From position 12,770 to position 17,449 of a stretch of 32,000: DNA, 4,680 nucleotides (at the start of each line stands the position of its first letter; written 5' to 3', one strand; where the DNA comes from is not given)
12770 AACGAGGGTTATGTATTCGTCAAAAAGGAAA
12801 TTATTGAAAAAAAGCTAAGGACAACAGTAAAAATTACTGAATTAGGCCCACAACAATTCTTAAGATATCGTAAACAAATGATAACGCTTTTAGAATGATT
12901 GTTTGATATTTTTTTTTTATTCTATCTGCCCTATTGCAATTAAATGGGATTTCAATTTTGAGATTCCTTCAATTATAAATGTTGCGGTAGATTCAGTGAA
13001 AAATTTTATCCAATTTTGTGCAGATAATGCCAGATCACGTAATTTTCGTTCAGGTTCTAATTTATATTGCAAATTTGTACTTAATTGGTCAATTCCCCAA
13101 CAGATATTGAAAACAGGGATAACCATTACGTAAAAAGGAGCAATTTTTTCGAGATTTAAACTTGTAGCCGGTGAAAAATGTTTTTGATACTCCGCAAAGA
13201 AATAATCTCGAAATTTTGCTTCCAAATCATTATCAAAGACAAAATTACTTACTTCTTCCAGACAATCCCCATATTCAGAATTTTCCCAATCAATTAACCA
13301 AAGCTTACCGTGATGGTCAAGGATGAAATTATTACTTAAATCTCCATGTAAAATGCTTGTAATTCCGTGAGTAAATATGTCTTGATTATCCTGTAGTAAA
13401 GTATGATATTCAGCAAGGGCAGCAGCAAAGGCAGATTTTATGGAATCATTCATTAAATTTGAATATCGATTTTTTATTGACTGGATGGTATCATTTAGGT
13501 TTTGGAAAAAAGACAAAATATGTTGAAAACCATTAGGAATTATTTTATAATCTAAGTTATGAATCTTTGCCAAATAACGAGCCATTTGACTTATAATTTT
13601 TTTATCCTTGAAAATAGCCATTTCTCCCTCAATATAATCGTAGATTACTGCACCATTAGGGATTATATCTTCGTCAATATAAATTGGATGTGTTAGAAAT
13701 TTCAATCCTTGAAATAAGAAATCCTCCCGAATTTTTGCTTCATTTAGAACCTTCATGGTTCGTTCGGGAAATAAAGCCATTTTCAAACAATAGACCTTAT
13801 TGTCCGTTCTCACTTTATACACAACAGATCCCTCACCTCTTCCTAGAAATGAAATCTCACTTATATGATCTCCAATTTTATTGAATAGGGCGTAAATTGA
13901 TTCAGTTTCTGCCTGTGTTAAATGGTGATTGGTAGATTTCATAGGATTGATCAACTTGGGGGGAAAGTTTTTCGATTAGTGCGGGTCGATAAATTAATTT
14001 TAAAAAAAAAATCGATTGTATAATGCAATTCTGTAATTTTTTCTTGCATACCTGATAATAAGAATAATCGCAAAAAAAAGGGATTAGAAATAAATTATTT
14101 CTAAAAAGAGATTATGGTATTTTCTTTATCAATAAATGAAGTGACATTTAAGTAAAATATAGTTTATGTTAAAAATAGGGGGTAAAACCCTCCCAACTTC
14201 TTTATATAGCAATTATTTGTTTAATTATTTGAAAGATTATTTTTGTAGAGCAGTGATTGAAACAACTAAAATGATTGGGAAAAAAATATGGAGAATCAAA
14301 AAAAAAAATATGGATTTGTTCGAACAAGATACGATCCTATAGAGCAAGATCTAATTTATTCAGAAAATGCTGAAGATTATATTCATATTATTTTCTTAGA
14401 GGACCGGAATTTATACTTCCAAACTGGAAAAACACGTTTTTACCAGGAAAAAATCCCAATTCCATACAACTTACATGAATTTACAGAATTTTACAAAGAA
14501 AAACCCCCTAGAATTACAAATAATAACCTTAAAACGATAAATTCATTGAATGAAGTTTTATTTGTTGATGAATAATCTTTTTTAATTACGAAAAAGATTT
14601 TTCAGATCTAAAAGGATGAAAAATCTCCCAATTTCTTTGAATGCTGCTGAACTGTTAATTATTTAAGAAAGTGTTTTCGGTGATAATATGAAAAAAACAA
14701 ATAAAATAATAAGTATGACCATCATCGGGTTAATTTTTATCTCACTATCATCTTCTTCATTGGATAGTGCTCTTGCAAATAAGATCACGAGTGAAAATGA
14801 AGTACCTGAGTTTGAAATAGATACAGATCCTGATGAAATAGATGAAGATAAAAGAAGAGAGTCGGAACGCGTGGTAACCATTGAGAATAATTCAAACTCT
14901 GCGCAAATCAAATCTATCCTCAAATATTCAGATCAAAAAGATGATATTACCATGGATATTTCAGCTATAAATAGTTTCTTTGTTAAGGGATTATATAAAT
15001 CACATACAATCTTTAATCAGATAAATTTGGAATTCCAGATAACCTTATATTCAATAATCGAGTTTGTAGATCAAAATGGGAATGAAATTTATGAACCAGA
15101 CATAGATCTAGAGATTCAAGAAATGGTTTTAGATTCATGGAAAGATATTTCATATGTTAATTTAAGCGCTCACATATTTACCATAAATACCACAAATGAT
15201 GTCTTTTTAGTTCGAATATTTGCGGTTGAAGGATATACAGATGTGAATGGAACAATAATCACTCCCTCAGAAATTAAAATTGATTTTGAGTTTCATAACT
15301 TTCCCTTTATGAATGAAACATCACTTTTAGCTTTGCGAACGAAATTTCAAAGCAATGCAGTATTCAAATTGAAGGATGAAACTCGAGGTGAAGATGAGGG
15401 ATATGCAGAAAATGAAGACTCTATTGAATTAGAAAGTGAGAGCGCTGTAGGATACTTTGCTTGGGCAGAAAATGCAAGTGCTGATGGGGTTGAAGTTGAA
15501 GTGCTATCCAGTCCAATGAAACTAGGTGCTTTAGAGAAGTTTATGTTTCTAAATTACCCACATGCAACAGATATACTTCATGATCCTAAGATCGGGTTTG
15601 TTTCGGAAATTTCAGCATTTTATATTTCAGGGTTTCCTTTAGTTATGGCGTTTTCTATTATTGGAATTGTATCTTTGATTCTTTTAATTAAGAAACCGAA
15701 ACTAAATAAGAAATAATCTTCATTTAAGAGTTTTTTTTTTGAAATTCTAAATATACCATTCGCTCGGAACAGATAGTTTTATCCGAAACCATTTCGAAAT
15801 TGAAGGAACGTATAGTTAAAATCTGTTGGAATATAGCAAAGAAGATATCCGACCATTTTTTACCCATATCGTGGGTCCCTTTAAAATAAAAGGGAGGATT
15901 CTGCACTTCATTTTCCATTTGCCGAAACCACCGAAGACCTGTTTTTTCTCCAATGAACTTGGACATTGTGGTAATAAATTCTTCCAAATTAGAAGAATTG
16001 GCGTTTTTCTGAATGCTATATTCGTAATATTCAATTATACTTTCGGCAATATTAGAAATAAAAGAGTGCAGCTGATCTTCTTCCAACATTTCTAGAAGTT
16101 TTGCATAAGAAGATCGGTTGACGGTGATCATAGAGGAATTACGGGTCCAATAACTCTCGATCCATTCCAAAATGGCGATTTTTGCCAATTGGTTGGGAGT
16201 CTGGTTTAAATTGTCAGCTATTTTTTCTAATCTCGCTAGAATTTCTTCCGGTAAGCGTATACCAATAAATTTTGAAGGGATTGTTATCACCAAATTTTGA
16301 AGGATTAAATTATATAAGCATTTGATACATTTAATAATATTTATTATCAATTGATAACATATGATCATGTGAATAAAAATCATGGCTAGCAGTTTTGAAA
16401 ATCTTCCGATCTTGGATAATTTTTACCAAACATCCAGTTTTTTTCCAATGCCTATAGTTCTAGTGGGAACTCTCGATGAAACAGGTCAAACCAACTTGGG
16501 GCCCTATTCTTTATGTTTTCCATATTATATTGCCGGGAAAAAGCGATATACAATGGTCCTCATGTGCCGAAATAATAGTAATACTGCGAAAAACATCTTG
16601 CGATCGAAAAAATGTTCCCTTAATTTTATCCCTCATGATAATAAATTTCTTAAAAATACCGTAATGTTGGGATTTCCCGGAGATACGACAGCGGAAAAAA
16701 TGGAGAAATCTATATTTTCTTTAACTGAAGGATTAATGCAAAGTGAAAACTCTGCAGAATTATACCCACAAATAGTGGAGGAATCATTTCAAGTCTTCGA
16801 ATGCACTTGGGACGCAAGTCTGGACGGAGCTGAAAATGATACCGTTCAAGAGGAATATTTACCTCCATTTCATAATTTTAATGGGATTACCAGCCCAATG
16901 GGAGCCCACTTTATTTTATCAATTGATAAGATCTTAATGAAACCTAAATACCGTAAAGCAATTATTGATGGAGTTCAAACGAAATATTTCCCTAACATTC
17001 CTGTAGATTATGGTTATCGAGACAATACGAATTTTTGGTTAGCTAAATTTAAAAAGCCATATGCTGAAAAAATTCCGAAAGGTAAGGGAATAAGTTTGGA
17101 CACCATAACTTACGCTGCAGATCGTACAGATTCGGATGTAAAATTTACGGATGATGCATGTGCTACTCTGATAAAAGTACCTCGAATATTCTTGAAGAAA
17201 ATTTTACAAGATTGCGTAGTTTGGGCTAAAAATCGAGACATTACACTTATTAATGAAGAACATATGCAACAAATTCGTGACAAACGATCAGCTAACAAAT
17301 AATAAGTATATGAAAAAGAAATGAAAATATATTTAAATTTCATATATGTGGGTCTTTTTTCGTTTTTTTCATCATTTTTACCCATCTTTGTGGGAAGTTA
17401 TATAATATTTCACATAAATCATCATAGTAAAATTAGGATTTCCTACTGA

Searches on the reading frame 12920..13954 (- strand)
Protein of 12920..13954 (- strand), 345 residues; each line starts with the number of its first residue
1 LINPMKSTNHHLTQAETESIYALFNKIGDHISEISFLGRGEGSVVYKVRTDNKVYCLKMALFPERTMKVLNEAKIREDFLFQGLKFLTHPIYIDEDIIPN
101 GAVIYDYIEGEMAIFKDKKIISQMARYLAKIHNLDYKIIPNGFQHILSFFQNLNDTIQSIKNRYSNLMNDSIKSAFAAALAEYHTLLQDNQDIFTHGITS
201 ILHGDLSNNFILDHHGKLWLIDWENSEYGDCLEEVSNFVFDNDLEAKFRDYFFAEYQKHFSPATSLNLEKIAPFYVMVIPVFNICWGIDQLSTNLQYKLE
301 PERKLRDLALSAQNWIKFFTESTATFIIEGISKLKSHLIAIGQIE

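Call 24: search_protein_families(library=pfam, proteins=[window:12920-13954:-], max_evalue=0.001)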
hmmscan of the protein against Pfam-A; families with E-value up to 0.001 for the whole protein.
window:12920-13954:- (345 aa): 2 families
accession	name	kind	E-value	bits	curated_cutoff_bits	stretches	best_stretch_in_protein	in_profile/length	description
PF01636.29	APH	-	3.2e-13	50.4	23.2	1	34-257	2-230/239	Phosphotransferase enzyme family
PF13095.12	FTA2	-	7.9e-05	22.9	30.2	1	28-90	20-85/214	Kinetochore Sim4 complex subunit FTA2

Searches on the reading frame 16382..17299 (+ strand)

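Call 6: search_protein_families(library=pfam, proteins=[window:16382-17299:+], max_evalue=0.01)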
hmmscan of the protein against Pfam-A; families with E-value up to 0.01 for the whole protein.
window:16382-17299:+ (306 aa): 1 family
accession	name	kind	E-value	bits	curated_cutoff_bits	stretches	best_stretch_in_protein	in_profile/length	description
PF01613.24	Flavin_Reduct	-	7.8e-05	23.3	27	1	21-149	4-118/153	Flavin reductase like domain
